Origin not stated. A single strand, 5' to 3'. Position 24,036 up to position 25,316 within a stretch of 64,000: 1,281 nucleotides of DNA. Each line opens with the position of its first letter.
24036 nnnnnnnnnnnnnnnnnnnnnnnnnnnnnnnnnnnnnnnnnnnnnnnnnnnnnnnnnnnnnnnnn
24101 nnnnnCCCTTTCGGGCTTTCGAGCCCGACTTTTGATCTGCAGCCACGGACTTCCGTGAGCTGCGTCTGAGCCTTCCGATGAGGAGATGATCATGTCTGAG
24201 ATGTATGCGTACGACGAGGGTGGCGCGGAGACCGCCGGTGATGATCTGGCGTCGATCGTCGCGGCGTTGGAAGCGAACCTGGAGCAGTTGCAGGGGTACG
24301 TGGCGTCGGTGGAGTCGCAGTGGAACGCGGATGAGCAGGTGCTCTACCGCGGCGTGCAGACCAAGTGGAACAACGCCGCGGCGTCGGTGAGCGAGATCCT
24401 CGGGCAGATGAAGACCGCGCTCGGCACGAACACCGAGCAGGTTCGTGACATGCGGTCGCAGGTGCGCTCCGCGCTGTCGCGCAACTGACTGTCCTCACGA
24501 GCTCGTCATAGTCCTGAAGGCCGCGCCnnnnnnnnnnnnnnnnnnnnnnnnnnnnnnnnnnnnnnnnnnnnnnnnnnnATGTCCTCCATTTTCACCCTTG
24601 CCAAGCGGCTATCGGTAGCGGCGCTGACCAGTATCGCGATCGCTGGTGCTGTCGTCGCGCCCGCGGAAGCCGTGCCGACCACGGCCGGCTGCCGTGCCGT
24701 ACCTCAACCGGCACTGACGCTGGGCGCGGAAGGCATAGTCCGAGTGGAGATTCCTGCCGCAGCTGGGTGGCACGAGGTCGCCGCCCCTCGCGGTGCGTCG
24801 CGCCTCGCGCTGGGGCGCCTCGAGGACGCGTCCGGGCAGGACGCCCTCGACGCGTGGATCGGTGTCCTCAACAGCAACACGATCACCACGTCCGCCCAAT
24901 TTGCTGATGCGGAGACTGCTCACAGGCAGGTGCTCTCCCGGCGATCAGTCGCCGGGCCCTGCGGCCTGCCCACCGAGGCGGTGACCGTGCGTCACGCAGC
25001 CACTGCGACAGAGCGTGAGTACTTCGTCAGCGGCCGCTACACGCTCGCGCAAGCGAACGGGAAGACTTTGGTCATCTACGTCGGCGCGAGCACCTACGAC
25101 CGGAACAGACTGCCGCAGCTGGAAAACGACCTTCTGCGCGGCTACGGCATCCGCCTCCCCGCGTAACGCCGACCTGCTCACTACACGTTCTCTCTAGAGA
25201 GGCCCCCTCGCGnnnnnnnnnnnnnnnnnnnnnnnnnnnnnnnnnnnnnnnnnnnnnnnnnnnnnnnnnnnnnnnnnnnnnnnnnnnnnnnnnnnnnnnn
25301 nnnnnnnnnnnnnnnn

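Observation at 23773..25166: WXG100 pair plus a signal-peptide protein directly upstream of the toxin - candidate secretion helpers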

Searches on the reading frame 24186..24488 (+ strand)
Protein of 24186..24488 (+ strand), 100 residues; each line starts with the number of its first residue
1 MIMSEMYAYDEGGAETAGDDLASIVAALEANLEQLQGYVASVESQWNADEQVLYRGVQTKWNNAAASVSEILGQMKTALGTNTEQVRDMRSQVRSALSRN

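Call 4: search_protein_families(library=pfam, proteins=[window:24186-24488:+], max_evalue=0.1)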
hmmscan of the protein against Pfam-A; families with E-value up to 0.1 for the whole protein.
window:24186-24488:+ (100 aa): 10 families
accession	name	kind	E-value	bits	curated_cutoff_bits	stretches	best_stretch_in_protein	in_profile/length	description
PF06013.18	WXG100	-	4.2e-07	30.6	27.3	1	14-88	9-83/86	Proteins of 100 residues with WXG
PF01442.23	Apolipoprotein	-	0.0025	18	90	1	19-88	4-73/190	Apolipoprotein A1/A4/E domain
PF13675.11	PilJ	-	0.0065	17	26.6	1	14-79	40-106/114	Type IV pili methyl-accepting chemotaxis transducer N-term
PF23991.1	DUF7310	-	0.0066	17.4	40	1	14-45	35-66/83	Coiled-coil region of unknown function (DUF7310)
PF07464.16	ApoLp-III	-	0.0092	16.6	36.3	1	36-99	5-69/146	Apolipophorin-III precursor (apoLp-III)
PF09177.16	STX6_10_61_N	-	0.024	15.6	29.4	0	15-50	40-78/99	Syntaxin 6/10/61, N-terminal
PF05355.16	Apo-CII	-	0.041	14.4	22.1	1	58-98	22-60/77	Apolipoprotein C-II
PF20667.3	Sec10_N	-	0.044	14.3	27.4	1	16-96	10-92/118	Exocyst complex component Sec10, N-terminal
PF02181.28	FH2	-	0.044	13.4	34.8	1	19-96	265-337/372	Formin Homology 2 Domain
PF16526.10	CLZ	-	0.082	13.7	26.7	0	14-55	22-63/71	C-terminal leucine zipper domain of cyclic nucleotide-gated channels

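Call 9: search_protein_families(library=ncbifam, proteins=[window:24186-24488:+], max_evalue=0.1)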
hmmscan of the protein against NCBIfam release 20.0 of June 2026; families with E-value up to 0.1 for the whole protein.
window:24186-24488:+ (100 aa): 6 families
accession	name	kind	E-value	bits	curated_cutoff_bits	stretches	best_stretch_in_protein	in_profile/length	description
NF035935.1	ESAT6_3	subfamily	1.4e-10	41.2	100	1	7-98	3-95/98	pore-forming ESAT-6 family protein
TIGR03930.1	WXG100_ESAT6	subfamily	3.9e-07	30.2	44.85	1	9-89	4-84/90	WXG100 family type VII secretion target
NF041505.1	HrpD6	equivalog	0.00033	20.8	100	1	15-59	23-68/80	HrpD6 family protein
NF045650.1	CD1247_Nterm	equivalog_domain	0.0051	17.4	30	0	18-43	34-59/70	CD1247 N-terminal domain-containing protein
NF009395.0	PRK12755.1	subfamily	0.023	13.4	343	1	33-78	214-259/355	3-deoxy-7-phosphoheptulonate synthase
NF000661.0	PRK00031.1-3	equivalog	0.077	12.3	255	0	58-96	14-52/225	outer membrane lipoprotein chaperone LolA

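Call 11: search_solved_structures(query=window:24186-24488:+, max_evalue=1, show_alignments=2)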
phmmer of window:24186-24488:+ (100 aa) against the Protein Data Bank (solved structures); distinct sequences matched with E-value up to 1: 10.
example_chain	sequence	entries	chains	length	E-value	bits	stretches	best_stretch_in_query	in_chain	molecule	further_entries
4lws_B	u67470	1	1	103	0.0028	21.3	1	17-80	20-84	Uncharacterized protein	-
3h6p_C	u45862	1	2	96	0.0029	21.2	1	17-77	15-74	ESAT-6-like protein esxR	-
2kg7_B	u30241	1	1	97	0.045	17.4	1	17-83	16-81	ESAT-6-like protein esxH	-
1wa8_B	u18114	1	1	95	0.078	16.6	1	10-77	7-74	6 KDA EARLY SECRETORY ANTIGENIC TARGET (ESAT-6)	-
3fav_B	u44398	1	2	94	0.11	16.1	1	12-77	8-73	6 kDa early secretory antigenic target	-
4j41_A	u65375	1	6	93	0.54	14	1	23-79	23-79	secreted protein EsxB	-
4j7k_A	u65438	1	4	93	0.56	13.9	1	23-79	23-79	secreted protein EsxB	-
4j42_A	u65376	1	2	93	0.56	13.9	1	23-79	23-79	secreted protein EsxB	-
4j10_A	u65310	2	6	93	0.57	13.9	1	23-79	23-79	SECRETED PROTEIN ESXB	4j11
4iyh_A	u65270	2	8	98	0.67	13.7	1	24-80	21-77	Secreted protein EsxB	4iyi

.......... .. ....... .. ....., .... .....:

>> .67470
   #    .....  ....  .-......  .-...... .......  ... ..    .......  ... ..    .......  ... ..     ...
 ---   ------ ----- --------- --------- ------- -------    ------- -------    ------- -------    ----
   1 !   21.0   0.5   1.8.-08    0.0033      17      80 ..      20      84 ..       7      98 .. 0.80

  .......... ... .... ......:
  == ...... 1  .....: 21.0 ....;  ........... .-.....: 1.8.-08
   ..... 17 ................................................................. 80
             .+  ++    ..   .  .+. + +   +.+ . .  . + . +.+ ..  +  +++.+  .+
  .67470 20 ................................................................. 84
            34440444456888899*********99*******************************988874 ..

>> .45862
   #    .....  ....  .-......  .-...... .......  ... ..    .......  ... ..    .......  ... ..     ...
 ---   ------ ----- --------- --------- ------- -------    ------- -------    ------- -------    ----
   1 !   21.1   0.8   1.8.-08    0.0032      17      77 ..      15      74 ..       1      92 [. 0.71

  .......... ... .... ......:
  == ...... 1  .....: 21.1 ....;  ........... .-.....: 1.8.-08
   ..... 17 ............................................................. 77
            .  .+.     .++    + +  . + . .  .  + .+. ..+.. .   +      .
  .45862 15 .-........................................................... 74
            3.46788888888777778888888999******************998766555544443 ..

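Call 58: search_dna_similar(query=window:24192-24488:+, collection=phages, mode=protein, max_evalue=1, max_rows=10)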
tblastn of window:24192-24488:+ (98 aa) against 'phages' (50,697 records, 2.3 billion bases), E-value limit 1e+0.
Records with a match: 2; places in all: 2; records where one place covers at least 80% of the query: 0.
Best place of each record, by identity: <60% 2.
By first word of the organism name: Xanthomonas 2.
By host as written in the record: Xanthomonas translucens pv. translucens (DSM 18974) 2.
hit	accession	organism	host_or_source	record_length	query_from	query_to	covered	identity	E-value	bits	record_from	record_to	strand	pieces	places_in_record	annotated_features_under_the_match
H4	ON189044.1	Xanthomonas phage Pfeifenkraut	Xanthomonas translucens pv. translucens ...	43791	13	62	51%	38.0%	2e-2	39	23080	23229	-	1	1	scaffold protein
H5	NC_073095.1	Xanthomonas phage Pfeifenkraut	Xanthomonas translucens pv. translucens ...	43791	13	62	51%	38.0%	2e-2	39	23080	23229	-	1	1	scaffold protein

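Call 86: search_solved_structures(query=window:24192-24488:+, max_evalue=10)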
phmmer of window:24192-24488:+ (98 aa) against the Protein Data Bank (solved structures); distinct sequences matched with E-value up to 10: 10.
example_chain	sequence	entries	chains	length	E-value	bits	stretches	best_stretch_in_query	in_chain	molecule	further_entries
4lws_B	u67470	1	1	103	0.0029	21.2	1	15-78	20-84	Uncharacterized protein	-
3h6p_C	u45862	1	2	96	0.003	21.2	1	15-75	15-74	ESAT-6-like protein esxR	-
2kg7_B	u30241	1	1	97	0.048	17.3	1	17-81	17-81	ESAT-6-like protein esxH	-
1wa8_B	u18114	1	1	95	0.096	16.4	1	8-75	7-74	6 KDA EARLY SECRETORY ANTIGENIC TARGET (ESAT-6)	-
3fav_B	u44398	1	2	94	0.1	16.3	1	10-75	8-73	6 kDa early secretory antigenic target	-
4j41_A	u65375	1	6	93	0.56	13.9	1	22-77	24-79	secreted protein EsxB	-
4j7k_A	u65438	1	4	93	0.59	13.9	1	22-77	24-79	secreted protein EsxB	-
4j42_A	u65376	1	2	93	0.59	13.8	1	22-77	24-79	secreted protein EsxB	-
4j10_A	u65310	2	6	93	0.6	13.8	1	22-77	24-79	SECRETED PROTEIN ESXB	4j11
4iyh_A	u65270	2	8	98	0.65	13.7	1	22-78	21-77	Secreted protein EsxB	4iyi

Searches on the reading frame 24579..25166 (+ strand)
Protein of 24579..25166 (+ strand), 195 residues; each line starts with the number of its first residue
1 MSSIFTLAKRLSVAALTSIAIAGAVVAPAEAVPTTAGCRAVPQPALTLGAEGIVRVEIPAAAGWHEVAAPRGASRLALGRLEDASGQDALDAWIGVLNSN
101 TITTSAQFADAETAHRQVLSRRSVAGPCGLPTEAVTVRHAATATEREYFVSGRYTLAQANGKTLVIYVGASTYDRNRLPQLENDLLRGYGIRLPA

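Call 4: search_protein_families(library=pfam, proteins=[window:24579-25166:+], max_evalue=0.1)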
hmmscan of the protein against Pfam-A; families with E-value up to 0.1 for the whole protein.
window:24579-25166:+ (195 aa): 0 families

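Call 9: search_protein_families(library=ncbifam, proteins=[window:24579-25166:+], max_evalue=0.1)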
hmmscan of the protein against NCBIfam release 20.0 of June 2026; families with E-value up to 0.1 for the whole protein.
window:24579-25166:+ (195 aa): 1 family
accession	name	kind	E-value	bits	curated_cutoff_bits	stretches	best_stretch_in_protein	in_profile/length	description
TIGR01361.1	DAHP_synth_Bsub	equivalog_domain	0.06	12.7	267.75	0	129-175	129-175/260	3-deoxy-7-phosphoheptulonate synthase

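Call 12: search_solved_structures(query=window:24579-25166:+, max_evalue=10, show_alignments=1)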
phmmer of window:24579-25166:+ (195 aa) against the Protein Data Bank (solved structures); distinct sequences matched with E-value up to 10: 1.
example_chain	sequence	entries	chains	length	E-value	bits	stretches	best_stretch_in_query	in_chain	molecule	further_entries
3nvt_A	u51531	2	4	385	1.5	12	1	128-176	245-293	3-deoxy-D-arabino-heptulosonate 7-phosphate synthase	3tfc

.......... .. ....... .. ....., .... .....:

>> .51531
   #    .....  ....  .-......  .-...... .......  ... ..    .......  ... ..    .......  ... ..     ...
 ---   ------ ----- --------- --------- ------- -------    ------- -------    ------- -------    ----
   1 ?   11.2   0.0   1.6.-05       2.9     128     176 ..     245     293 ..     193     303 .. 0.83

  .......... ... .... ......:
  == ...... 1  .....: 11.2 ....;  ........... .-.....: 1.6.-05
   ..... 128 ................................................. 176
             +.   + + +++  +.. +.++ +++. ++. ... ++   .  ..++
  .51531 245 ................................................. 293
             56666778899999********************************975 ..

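Call 13: find_homologous_proteins(query=window:24579-25166:+, max_evalue=0.001)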
Query window:24579-25166:+ (195 aa): 8 proteins with E <= 0.001 among 963 candidates.
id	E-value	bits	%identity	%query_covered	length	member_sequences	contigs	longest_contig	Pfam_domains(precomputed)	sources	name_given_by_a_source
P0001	5.5e-118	409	100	100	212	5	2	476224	-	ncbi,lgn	-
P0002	7.6e-101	353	89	100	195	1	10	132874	-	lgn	-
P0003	6.9e-97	341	85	100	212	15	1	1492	-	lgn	-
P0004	5.9e-61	224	62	98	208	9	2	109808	-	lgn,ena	-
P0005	5.1e-43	165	50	100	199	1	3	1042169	-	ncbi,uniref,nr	ncbi:hypothetical protein [Tsukamurella ocularis]|uniref:hypothetical protein n=1 Tax=Tsukamurella o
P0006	5.4e-42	162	49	100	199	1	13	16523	-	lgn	-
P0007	5.0e-30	123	42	88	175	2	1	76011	-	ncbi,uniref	ncbi:hypothetical protein [Tsukamurella spumae]|uniref:hypothetical protein n=1 Tax=Tsukamurella spu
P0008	5.0e-22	97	94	27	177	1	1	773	PF27512.1,PF00067.28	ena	-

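Call 21: predict_structure(alignment_id=A1)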
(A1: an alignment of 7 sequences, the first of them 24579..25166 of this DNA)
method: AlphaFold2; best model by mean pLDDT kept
length: 195 residues; sequences in the alignment: 7
mean_pLDDT: 64.3   pTM: 0.64
mean pLDDT of the five models: 64.3, 62.8, 60.4, 57.8, 56.9
residues with pLDDT >= 90: 34; 70-90: 59; 50-70: 33; < 50: 69
segments of 3 or more residues with pLDDT < 50: 1-53, 57-65, 190-195
pLDDT, mean of each block of 10 residues (from residue 1): 35 33 37 38 38 47 49 62 76 75 88 91 77 91 89 79 78 88 64 37
secondary structure, 60 per line:
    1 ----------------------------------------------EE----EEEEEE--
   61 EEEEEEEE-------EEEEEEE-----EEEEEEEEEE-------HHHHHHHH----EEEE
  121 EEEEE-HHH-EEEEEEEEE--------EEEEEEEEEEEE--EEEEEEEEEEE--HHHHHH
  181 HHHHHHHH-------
elements in order: E53-58 E61-68 E76-82 E88-97 H105-112 E117-125 E131-139 E148-159 E162-172 H175-188

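Call 23: search_protein_representatives(alignment_id=A1)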
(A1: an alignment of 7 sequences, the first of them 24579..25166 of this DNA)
Query: 7 sequences, 195 profile positions. Proteins with E-value up to 0.001 (for the whole library): 6; up to 1e-10: 4; up to 1e-30: 3. The best 6 are listed.
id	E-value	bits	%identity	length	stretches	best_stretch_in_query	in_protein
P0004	2.1e-89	314.8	-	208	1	1-191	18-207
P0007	2.6e-74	265.5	-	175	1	25-195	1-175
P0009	3.0e-60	219.7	-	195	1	2-193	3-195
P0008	3.6e-17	79.1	-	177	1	82-152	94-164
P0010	1.8e-09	54.0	-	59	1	136-193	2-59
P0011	6.0e-06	42.5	-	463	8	114-137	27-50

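Call 30: find_encoding_contigs(protein=P0005, flank=10000, max_places=2)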
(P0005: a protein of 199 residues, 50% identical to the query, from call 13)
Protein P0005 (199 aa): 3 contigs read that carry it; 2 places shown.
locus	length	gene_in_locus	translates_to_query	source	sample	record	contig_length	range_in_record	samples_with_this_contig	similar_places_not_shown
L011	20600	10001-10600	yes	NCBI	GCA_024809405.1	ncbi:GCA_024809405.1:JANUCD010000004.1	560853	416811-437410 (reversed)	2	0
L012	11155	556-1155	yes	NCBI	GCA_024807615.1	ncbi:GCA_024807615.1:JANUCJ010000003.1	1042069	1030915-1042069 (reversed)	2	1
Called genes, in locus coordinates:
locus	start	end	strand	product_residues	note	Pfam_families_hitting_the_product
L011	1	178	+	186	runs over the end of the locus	PF02557:VanY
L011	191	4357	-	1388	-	PF13191:AAA_16 (faint), PF01580:FtsK_SpoIIIE, PF01935:DUF87 (faint), PF13401:AAA_22 (faint), PF01580:FtsK_SpoIIIE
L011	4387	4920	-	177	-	-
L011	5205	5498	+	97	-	-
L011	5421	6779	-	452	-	PF08817:YukD, PF19053:EccD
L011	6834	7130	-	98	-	-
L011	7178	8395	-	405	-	PF13810:DUF4185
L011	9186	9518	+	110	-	PF06013:WXG100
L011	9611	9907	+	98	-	PF06013:WXG100 (weak), PF28026:ESAT6-like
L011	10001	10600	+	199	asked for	-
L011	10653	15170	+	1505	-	PF13930:Endonuclea_NS_2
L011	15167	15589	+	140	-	-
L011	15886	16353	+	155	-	-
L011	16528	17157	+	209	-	-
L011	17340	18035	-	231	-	PF20079:DUF6474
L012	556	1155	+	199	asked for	-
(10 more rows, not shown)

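Call 31: find_encoding_contigs(protein=P0007, flank=10000, max_places=2)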
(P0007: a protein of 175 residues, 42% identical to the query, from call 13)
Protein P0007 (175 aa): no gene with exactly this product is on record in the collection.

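Call 65: search_protein_families(library=pfam, alignment_id=A1, max_evalue=10)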
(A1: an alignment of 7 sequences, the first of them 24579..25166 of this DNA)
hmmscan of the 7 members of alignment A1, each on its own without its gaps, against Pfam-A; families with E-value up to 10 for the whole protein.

A. member 1, window:24579-25166:+ (195 aa): 0 families

B. families by the number of members that match (of 7 scanned): 3 families
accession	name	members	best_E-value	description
PF22831.2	CATSPERB_Ig-like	2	0.092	CATSPERB Ig-like domain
PF03983.18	SHD1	1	0.096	SLA1 homology domain 1, SHD1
PF13803.12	DUF4184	1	0.13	Domain of unknown function (DUF4184)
